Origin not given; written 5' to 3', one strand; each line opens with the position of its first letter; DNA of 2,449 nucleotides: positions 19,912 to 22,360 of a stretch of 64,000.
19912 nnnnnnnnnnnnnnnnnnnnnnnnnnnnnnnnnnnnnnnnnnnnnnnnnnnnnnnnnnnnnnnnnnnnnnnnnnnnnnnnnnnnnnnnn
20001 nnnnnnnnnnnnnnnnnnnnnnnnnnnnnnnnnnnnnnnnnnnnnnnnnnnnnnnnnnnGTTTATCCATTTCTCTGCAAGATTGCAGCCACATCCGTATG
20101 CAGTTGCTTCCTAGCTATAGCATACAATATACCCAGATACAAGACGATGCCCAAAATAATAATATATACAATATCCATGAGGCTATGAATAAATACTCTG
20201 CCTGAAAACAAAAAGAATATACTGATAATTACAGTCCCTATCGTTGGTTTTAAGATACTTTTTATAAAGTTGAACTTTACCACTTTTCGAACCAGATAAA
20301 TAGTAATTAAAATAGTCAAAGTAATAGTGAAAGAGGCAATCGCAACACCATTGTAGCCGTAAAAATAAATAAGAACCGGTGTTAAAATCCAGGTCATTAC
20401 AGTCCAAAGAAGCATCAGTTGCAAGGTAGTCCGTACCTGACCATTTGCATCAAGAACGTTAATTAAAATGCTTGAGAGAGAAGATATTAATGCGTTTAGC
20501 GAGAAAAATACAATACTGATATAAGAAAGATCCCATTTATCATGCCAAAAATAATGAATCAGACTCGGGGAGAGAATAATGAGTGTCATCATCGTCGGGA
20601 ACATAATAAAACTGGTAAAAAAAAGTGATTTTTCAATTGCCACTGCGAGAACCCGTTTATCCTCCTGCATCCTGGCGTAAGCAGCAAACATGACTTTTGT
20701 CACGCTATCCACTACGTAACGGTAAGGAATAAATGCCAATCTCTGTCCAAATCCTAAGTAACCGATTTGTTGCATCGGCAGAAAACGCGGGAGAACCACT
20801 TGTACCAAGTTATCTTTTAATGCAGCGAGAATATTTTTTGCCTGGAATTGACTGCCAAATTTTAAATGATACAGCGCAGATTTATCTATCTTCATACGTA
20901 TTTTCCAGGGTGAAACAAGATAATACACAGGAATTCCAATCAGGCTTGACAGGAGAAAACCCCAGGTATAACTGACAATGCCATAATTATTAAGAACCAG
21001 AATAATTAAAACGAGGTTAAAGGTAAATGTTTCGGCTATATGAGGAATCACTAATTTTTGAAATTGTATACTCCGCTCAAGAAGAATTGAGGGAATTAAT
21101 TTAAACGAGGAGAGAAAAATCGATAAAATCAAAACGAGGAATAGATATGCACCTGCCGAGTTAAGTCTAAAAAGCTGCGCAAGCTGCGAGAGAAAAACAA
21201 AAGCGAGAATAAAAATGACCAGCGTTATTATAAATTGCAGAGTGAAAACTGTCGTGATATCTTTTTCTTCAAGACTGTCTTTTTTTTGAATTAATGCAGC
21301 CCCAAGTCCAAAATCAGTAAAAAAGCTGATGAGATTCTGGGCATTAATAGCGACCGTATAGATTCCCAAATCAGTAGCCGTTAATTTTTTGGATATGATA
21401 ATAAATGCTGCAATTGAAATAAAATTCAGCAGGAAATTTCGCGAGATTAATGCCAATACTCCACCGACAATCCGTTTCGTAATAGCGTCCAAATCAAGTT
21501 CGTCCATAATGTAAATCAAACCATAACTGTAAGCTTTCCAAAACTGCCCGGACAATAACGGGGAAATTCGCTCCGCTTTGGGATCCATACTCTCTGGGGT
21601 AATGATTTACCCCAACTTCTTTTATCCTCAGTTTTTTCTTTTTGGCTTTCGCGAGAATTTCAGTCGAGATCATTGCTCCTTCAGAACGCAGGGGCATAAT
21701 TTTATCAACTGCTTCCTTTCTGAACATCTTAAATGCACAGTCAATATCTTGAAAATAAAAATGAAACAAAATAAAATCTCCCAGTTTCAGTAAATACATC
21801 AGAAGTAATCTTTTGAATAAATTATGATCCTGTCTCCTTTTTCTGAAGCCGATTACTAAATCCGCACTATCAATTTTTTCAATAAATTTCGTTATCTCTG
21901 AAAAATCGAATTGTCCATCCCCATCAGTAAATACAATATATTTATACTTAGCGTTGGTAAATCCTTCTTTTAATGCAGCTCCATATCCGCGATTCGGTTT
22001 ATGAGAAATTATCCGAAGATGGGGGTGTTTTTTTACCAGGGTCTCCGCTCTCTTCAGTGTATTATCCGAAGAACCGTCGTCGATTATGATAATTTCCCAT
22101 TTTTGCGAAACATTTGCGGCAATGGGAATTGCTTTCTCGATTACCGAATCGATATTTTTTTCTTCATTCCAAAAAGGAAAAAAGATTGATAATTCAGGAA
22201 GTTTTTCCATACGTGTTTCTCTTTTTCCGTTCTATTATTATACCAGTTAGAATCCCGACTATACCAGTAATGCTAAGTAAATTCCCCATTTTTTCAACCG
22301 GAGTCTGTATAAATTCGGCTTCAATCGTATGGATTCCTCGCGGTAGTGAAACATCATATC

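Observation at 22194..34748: Three paralogs of an unrecognised GT-C-like membrane protein family (HD..FPVRW / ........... motifs)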

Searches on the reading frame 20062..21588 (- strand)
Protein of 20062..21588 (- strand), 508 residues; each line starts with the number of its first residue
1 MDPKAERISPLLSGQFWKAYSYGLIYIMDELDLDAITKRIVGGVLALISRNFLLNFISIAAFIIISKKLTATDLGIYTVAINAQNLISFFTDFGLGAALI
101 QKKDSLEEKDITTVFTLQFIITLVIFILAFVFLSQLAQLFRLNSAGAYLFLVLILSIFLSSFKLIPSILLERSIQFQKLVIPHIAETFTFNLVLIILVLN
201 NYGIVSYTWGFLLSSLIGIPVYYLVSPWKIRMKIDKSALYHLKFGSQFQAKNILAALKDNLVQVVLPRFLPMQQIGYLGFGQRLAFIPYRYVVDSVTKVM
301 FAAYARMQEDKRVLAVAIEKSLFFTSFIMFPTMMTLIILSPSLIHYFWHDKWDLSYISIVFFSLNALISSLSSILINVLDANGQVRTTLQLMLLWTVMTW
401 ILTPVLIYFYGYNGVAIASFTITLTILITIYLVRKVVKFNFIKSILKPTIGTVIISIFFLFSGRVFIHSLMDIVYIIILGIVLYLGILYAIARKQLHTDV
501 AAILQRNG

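Call 26: search_protein_families(library=pfam, proteins=[window:20062-21588:-], max_evalue=0.01)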
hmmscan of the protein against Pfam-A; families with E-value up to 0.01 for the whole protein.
window:20062-21588:- (508 aa): 2 families
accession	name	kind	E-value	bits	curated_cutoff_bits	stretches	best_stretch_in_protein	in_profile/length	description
PF13440.11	Polysacc_synt_3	-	1.1e-47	163.2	23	1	69-353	6-289/293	Polysaccharide biosynthesis protein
PF01943.22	Polysacc_synt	-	1.6e-13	51.1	28.2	1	43-302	4-268/274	Polysaccharide biosynthesis protein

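Call 55: search_protein_families(library=ncbifam, proteins=[window:20062-21588:-], max_evalue=0.001)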
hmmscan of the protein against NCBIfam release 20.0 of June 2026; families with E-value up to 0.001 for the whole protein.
window:20062-21588:- (508 aa): 3 families
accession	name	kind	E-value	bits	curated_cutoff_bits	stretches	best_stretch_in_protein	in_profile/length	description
NF007773.0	PRK10459.1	equivalog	6.1e-31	108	273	1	52-506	19-481/492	MOP flippase family protein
NF058658.1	Oglyco_Wzx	exception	3.2e-25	89.1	720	1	53-492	23-459/478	O-glycosylation flippase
NF047674.1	TeichurnBiosyTuaB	equivalog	2.6e-21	76.2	580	1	34-486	2-464/469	teichuronic acid biosynthesis protein TuaB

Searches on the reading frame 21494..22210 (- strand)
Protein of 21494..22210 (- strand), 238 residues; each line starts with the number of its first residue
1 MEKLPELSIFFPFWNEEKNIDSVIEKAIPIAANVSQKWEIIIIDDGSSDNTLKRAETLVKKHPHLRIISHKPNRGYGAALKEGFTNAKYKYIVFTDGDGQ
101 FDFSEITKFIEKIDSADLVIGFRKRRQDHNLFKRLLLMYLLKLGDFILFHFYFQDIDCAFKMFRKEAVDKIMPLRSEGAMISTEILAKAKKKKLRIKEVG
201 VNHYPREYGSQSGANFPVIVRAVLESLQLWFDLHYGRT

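Call 4: search_protein_families(library=pfam, proteins=[window:21494-22210:-], max_evalue=1)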
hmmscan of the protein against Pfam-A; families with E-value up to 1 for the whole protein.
window:21494-22210:- (238 aa): 5 families
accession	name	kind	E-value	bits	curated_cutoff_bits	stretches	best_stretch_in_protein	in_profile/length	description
PF00535.33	Glycos_transf_2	-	9.1e-30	104.2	23.3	1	8-171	1-167/168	Glycosyl transferase family 2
PF10111.15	Glyco_tranf_2_2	-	4.1e-08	33.5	27.3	1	9-109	2-102/276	Glycosyltransferase like family 2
PF13641.12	Glyco_tranf_2_3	-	8.3e-05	23.1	27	1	5-98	1-96/230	Glycosyltransferase like family 2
PF13506.12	Glyco_transf_21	-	0.068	13.1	21.7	1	79-170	21-116/174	Glycosyl transferase family 21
PF23564.1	EF-hand_FSTL1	-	0.11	13.2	27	1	91-145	41-94/120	Follistatin-related protein 1, EF-hand domain pair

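Call 55: search_protein_families(library=ncbifam, proteins=[window:21494-22210:-], max_evalue=0.001)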
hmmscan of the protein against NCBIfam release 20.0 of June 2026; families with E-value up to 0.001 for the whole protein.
window:21494-22210:- (238 aa): 23 families
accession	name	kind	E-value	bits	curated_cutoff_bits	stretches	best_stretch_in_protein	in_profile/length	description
TIGR04182.1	glyco_TIGR04182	equivalog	5.8e-20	71.9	325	1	7-211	2-198/293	S-layer glycoprotein N-glycosyltransferase AglJ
TIGR03937.1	PgaC_IcaA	equivalog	8.6e-20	71.1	422.3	1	2-113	42-150/407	poly-beta-1,6-N-acetyl-D-glucosamine synthase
NF007986.1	PRK10714.1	equivalog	2.4e-19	69.5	529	1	2-211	3-208/316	undecaprenyl-phosphate 4-deoxy-4-formamido-L-arabinose transferase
NF047588.1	GlcsyltransPgfSStrep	equivalog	1e-18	67.6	500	1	7-175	3-171/308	glycosyltransferase PgfS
NF007482.0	PRK10073.1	equivalog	4.3e-15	55.5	423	1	2-103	3-100/334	glycosyltransferase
NF058614.1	PPMAGASynPpgS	equivalog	7.5e-15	55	370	1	9-214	4-207/226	polyprenyl-phospho-N-acetylgalactosaminyl synthase PpgS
NF047683.1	TeichurnBiosyTuaG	equivalog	2.2e-13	50.5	400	1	3-120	4-118/252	teichuronic acid biosynthesis protein TuaG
NF041391.1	DPhHxTase_Halo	equivalog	5.7e-12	45.1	375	1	14-206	4-186/213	dolichyl-phosphate hexose transferase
NF053739.1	GlytfEpsEBac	equivalog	4.9e-10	38.8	450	1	5-105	1-96/265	glycosyltransferase EpsE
TIGR04283.1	glyco_like_mftF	equivalog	5.8e-10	39.1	182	1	7-136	1-121/221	TIGR04283 family arsenosugar biosynthesis glycosyltransferase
TIGR03111.1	glyc2_xrt_Gpos1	hypoth_equivalog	1e-09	37.7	363.95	1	2-117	46-160/439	TIGR03111 family XrtG-associated glycosyltransferase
NF041875.1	EPS_EpsD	equivalog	1.6e-09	37.6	370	1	8-102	2-93/325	exopolysaccharide biosynthesis glycosyltransferase EpsD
TIGR03965.1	mycofact_glyco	equivalog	8.3e-09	34.8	280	1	3-98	72-164/467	mycofactocin biosynthesis glycosyltransferase MftF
NF010496.0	PRK13915.1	equivalog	2.9e-08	33.2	262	1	6-98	32-126/307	glucosyl-3-phosphoglycerate synthase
NF038302.1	EPS_HpsE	equivalog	6.6e-08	31.9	300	1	6-99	2-97/307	hormogonium polysaccharide biosynthesis glycosyltransferase HpsE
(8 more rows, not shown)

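Call 56: search_solved_structures(query=window:21494-22210:-, max_evalue=0.00001)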
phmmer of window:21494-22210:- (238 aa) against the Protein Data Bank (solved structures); distinct sequences matched with E-value up to 0.00001: 15.
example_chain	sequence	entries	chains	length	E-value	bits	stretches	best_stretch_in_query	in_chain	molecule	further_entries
9bhc_C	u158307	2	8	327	1.8e-17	67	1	5-212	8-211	Undecaprenyl-phosphate 4-deoxy-4-formamido-L-arabinose transferase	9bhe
8vxh_A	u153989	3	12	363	2.3e-17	66.6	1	5-212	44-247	Undecaprenyl-phosphate 4-deoxy-4-formamido-L-arabinose transferase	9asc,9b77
9hwj_A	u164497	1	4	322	5.3e-16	62.2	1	5-212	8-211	Undecaprenyl-phosphate 4-deoxy-4-formamido-L-arabinose transferase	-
5mlz_A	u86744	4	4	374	8.5e-13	51.7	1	6-194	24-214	Dolichol monophosphate mannose synthase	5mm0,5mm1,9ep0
3bcv_A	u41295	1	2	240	2e-11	47.2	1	2-103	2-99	Putative glycosyltransferase protein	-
2z87_A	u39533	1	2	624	7.1e-11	45.4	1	2-99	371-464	Chondroitin synthase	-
2z86_A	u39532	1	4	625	7.1e-11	45.4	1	2-99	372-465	Chondroitin synthase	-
5eke_A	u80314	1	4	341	1.6e-10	44.3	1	6-137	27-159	Uncharacterized glycosyltransferase sll0501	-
5ekp_C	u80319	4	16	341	1.6e-10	44.3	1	6-137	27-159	Uncharacterized glycosyltransferase sll0501 | Glycosyltransferase sll0501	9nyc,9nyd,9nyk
9nye_A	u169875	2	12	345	1.7e-10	44.2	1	6-137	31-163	Glycosyltransferase sll0501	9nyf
5hea_A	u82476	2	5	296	5.5e-08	36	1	7-101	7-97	Putative glycosyltransferase (GalT1)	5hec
6p61_A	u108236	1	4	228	7.3e-08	35.6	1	1-118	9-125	Glycosyltransferase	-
3l7j_A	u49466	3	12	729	5.2e-06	29.5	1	6-120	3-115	Teichoic acid biosynthesis protein F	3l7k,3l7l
3l7i_A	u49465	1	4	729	5.2e-06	29.5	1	6-120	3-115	Teichoic acid biosynthesis protein F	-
3l7m_A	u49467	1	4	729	5.2e-06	29.5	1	6-120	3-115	Teichoic acid biosynthesis protein F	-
